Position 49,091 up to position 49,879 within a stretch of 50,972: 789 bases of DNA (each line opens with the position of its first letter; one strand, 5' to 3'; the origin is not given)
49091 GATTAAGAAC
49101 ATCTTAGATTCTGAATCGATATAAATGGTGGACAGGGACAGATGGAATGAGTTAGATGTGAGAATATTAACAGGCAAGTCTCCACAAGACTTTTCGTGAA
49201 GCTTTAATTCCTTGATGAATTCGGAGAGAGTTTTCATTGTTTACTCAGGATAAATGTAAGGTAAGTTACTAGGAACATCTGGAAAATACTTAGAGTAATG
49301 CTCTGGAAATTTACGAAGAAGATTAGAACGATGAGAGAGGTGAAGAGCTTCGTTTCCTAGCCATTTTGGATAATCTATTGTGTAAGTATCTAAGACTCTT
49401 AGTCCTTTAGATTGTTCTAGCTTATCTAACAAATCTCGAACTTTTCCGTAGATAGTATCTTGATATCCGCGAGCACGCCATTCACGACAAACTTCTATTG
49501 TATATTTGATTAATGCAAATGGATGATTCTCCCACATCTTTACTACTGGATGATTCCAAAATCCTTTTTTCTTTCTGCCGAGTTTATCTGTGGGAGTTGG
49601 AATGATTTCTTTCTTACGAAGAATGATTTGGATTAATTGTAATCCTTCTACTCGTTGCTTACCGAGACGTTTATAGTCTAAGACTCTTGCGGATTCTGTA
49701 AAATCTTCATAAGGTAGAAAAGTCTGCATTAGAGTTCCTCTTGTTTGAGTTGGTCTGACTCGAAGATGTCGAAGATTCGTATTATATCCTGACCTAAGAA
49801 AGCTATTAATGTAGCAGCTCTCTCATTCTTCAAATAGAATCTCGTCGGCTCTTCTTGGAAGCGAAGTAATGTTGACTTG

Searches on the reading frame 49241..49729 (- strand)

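Call 80: search_protein_families(library=pfam, proteins=[window:49241-49729:-], max_evalue=0.01)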
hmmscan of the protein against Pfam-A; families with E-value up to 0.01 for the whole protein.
window:49241-49729:- (162 aa): 1 family
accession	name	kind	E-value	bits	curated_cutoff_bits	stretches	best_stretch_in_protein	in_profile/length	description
PF03013.19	Pyr_excise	-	1.5e-21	77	23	1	1-92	1-76/81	Pyrimidine dimer DNA glycosylase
